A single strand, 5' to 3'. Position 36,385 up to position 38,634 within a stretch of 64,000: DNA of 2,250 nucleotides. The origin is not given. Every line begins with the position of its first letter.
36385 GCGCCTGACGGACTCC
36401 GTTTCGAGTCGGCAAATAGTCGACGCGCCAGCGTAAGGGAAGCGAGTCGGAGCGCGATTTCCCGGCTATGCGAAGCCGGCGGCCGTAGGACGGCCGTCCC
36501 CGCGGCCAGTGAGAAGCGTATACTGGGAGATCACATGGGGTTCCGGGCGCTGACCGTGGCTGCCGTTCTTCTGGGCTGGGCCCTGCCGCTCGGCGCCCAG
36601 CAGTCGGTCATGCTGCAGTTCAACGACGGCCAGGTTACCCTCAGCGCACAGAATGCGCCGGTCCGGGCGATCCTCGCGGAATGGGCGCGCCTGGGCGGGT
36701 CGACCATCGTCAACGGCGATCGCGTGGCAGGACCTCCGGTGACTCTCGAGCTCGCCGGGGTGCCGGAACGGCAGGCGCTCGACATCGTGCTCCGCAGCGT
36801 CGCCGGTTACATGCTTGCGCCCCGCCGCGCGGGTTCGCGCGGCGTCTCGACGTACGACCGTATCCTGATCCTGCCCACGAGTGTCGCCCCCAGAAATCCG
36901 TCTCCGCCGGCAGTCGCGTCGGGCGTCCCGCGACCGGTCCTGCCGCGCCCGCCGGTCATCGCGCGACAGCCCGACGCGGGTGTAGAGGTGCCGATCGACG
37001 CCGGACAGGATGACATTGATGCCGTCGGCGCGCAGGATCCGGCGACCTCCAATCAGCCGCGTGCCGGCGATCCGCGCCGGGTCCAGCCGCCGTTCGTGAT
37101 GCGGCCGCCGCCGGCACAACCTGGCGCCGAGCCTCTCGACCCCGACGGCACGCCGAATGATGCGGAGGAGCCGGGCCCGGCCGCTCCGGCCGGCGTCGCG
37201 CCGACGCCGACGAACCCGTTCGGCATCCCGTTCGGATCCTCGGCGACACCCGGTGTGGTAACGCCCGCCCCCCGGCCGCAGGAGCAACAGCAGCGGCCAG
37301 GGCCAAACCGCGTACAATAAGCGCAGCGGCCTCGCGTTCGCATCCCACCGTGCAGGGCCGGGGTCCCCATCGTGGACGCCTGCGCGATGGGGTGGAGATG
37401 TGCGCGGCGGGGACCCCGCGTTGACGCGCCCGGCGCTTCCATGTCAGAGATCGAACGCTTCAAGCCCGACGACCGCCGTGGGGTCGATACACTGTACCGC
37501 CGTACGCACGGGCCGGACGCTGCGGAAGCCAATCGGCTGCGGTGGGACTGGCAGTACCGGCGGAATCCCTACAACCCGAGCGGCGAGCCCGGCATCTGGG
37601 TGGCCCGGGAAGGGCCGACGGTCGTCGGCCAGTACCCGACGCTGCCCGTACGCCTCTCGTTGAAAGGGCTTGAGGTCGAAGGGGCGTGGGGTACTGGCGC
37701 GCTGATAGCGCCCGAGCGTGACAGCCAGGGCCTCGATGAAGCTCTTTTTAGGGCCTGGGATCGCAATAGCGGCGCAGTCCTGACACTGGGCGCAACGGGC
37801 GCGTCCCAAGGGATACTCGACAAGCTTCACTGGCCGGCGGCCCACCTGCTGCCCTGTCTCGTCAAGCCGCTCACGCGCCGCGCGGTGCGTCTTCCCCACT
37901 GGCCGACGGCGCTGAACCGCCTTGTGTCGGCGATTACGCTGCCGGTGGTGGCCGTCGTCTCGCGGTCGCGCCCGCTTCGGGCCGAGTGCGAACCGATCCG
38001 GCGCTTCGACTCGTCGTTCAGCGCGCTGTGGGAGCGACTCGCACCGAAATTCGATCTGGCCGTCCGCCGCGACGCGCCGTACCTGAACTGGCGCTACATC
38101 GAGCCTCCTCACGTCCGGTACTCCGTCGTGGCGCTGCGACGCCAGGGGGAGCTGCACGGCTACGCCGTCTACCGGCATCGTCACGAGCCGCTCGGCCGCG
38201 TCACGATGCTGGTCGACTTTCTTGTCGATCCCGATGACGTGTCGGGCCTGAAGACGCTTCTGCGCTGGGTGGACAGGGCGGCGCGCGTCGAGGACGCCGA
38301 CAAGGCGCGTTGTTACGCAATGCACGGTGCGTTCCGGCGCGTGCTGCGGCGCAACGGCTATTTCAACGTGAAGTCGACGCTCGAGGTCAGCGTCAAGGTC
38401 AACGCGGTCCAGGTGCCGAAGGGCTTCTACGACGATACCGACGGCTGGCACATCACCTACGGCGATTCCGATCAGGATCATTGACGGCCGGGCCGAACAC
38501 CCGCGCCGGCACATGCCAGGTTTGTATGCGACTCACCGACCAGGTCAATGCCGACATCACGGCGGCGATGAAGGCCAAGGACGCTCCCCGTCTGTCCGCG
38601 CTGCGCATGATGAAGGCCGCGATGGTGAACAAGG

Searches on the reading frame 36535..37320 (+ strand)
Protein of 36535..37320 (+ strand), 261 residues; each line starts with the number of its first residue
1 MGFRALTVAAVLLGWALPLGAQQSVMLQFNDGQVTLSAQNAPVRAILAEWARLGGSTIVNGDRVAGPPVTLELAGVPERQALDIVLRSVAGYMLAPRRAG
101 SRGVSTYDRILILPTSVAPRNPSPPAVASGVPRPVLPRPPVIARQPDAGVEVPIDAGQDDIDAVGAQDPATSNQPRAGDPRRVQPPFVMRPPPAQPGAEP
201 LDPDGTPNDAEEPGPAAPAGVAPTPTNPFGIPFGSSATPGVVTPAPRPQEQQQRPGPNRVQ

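Call 15: search_protein_families(library=pfam, proteins=[window:36535-37320:+], max_evalue=0.01)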
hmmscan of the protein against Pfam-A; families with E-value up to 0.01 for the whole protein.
window:36535-37320:+ (261 aa): 0 families

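Call 41: find_homologous_proteins(query=window:36535-37320:+)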
Query window:36535-37320:+ (261 aa): 1252 proteins with E <= 0.001 among 8000 candidates; the best 120 are listed.
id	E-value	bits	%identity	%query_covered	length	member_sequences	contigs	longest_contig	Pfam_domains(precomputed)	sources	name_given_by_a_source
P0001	3.6e-160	550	100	100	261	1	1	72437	-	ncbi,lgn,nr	ncbi:MAG: hypothetical protein HYX77_01125 [Acidobacteria bacterium]|nr:hypothetical protein [Acidob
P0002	1.7e-122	426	81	93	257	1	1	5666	-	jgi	jgi:hypothetical protein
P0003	3.7e-120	419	83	95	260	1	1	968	-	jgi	jgi:hypothetical protein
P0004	4.7e-115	402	80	94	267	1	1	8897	-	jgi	-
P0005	1.1e-113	397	78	100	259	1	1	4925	-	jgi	jgi:hypothetical protein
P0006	8.9e-112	391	80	92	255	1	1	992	-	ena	-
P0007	1.4e-111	391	79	93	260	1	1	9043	-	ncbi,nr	ncbi:MAG: hypothetical protein HW394_39 [Acidobacteria bacterium]|nr:hypothetical protein [Acidobact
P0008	3.2e-103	363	71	100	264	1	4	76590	-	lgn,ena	-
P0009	1.4e-101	358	71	100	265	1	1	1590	-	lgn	-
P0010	5.6e-101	356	68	100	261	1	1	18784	-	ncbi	-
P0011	1.1e-94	335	70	85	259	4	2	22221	-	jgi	-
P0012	3.9e-94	333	69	100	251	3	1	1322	-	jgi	-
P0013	4.7e-94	333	72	100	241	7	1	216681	-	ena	-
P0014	3.0e-93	330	70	94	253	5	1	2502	-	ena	-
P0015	1.0e-91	325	68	100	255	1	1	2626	-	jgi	jgi:hypothetical protein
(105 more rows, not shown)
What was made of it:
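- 36500..37320 (+): Native right flank: conserved upstream block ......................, then the secreted-protein gene (ATG at 36535). The protein is 100% identical to P0001 (call 41).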

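Call 42: find_encoding_contigs(protein=P0007, flank=6000, max_places=2)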
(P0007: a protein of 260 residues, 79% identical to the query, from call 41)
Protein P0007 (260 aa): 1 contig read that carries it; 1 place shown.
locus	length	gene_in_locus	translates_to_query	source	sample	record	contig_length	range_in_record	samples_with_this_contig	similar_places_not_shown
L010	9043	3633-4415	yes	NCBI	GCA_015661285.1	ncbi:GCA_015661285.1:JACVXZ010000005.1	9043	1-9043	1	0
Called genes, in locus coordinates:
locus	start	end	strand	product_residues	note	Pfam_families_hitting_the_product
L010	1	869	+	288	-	PF04773:FecR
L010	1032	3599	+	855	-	PF07715:Plug, PF00593:TonB_dep_Rec_b-barrel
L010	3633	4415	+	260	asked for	-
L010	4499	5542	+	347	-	-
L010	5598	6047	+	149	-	PF09424:YqeY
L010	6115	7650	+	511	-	PF03023:MurJ, PF13440:Polysacc_synt_3 (weak), PF01554:MatE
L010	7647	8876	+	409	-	PF07690:MFS_1, PF12832:MFS_1_like (weak), PF07690:MFS_1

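Call 43: find_encoding_contigs(protein=P0004, flank=6000, max_places=2)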
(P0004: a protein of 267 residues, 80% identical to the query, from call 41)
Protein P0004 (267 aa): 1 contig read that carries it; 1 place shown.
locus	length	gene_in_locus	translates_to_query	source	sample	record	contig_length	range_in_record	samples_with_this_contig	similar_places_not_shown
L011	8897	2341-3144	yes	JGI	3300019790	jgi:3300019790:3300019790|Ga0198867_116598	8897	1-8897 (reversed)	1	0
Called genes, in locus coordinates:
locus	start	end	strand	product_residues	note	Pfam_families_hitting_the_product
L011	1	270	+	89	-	?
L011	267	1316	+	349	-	PF01073:3Beta_HSD, PF01370:Epimerase, PF02719:Polysacc_synt_2 (weak), PF04321:RmlD_sub_bind, PF16363:GDP_Man_Dehyd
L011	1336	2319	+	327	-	PF01073:3Beta_HSD, PF01370:Epimerase, PF02719:Polysacc_synt_2, PF04321:RmlD_sub_bind, PF16363:GDP_Man_Dehyd, PF07993:NAD_binding_4, PF02719:Polysacc_synt_2 (weak)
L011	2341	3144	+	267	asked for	-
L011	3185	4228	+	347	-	-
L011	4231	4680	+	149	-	PF09424:YqeY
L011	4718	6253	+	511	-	PF03023:MurJ, PF13440:Polysacc_synt_3 (weak), PF01554:MatE (weak)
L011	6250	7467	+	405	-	PF12832:MFS_1_like, PF07690:MFS_1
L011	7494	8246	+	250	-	PF04511:DER1 (weak), PF08551:DUF1751, PF01694:Rhomboid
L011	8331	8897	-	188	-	?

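Call 44: find_encoding_contigs(protein=P0008, flank=6000, max_places=2)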
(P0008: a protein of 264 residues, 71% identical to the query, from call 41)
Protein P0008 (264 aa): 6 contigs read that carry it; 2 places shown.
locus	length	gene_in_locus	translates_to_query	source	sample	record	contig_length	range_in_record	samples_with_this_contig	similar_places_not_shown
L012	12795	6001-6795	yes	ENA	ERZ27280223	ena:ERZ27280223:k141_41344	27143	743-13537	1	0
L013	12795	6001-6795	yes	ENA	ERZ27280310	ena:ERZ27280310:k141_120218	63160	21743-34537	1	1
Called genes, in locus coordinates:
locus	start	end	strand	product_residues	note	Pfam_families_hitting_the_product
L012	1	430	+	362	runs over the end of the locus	PF06071:YchF-GTPase_C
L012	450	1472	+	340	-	PF13439:Glyco_transf_4, PF20706:GT4-conflict (weak), PF00534:Glycos_transf_1, PF13692:Glyco_trans_1_4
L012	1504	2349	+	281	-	PF00535:Glycos_transf_2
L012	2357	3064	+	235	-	PF00535:Glycos_transf_2, PF13641:Glyco_tranf_2_3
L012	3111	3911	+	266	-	PF13641:Glyco_tranf_2_3, PF00535:Glycos_transf_2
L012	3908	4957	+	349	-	PF01073:3Beta_HSD, PF01370:Epimerase, PF02719:Polysacc_synt_2, PF04321:RmlD_sub_bind, PF16363:GDP_Man_Dehyd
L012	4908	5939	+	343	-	PF01073:3Beta_HSD, PF01370:Epimerase, PF02719:Polysacc_synt_2, PF04321:RmlD_sub_bind, PF16363:GDP_Man_Dehyd, PF07993:NAD_binding_4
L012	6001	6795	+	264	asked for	-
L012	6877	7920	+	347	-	-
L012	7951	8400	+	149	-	PF09424:YqeY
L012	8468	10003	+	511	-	PF03023:MurJ, PF13440:Polysacc_synt_3 (weak), PF01554:MatE (weak)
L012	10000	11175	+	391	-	PF12832:MFS_1_like, PF07690:MFS_1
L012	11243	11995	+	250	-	PF08551:DUF1751, PF01694:Rhomboid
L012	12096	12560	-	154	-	PF07681:DoxX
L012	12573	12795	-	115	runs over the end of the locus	PF00190:Cupin_1, PF02311:AraC_binding (weak), PF07883:Cupin_2, PF05899:Cupin_3 (weak)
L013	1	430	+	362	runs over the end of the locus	PF06071:YchF-GTPase_C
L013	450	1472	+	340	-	PF13439:Glyco_transf_4, PF20706:GT4-conflict (weak), PF00534:Glycos_transf_1, PF13692:Glyco_trans_1_4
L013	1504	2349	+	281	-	PF00535:Glycos_transf_2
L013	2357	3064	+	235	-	PF00535:Glycos_transf_2, PF13641:Glyco_tranf_2_3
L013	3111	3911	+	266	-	PF13641:Glyco_tranf_2_3, PF00535:Glycos_transf_2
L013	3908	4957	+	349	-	PF01073:3Beta_HSD, PF01370:Epimerase, PF02719:Polysacc_synt_2, PF04321:RmlD_sub_bind, PF16363:GDP_Man_Dehyd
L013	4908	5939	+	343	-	PF01073:3Beta_HSD, PF01370:Epimerase, PF02719:Polysacc_synt_2, PF04321:RmlD_sub_bind, PF16363:GDP_Man_Dehyd, PF07993:NAD_binding_4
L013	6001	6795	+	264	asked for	-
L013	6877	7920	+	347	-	-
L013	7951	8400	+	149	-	PF09424:YqeY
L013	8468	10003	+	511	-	PF03023:MurJ, PF13440:Polysacc_synt_3 (weak), PF01554:MatE (weak)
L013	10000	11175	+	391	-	PF12832:MFS_1_like, PF07690:MFS_1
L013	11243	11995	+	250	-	PF08551:DUF1751, PF01694:Rhomboid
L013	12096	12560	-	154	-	PF07681:DoxX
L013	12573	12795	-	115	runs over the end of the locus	PF00190:Cupin_1, PF02311:AraC_binding (weak), PF07883:Cupin_2, PF05899:Cupin_3 (weak)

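Call 87: find_encoding_contigs(protein=P0002, flank=5000, max_places=2)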
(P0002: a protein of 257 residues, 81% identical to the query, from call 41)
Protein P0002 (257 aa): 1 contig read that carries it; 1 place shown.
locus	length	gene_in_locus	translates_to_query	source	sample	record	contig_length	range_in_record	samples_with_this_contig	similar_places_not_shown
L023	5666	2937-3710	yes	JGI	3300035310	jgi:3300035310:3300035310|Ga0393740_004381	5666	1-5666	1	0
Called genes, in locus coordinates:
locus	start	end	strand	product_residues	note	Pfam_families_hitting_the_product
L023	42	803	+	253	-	PF00535:Glycos_transf_2, PF13641:Glyco_tranf_2_3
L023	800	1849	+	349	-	PF01073:3Beta_HSD, PF01370:Epimerase, PF02719:Polysacc_synt_2, PF04321:RmlD_sub_bind, PF16363:GDP_Man_Dehyd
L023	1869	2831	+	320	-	PF01073:3Beta_HSD, PF01370:Epimerase, PF02719:Polysacc_synt_2, PF04321:RmlD_sub_bind, PF16363:GDP_Man_Dehyd, PF07993:NAD_binding_4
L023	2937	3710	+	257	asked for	-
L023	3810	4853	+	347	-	-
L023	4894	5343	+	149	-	PF09424:YqeY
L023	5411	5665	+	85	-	?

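Call 88: find_encoding_contigs(protein=P0005, flank=5000, max_places=2)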
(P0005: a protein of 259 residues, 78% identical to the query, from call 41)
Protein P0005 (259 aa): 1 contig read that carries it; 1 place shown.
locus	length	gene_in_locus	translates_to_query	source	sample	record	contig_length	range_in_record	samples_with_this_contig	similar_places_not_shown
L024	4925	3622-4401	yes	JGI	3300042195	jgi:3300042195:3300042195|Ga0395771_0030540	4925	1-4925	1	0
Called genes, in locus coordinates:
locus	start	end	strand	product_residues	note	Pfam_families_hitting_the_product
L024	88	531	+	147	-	PF00535:Glycos_transf_2 (weak)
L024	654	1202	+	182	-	PF09852:DUF2079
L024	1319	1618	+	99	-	PF09852:DUF2079 (weak)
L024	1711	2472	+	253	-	PF00535:Glycos_transf_2, PF13641:Glyco_tranf_2_3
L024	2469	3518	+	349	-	PF01073:3Beta_HSD, PF01370:Epimerase, PF02719:Polysacc_synt_2, PF04321:RmlD_sub_bind, PF16363:GDP_Man_Dehyd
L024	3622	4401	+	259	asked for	-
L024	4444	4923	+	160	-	?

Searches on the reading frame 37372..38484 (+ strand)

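Call 15: search_protein_families(library=pfam, proteins=[window:37372-38484:+], max_evalue=0.01)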
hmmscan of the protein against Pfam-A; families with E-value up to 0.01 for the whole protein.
window:37372-38484:+ (370 aa): 1 family
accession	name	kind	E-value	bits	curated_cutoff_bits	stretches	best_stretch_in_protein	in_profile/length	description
PF13527.13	Acetyltransf_9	-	0.0021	18.5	25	1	53-127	28-95/127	Acetyltransferase (GNAT) domain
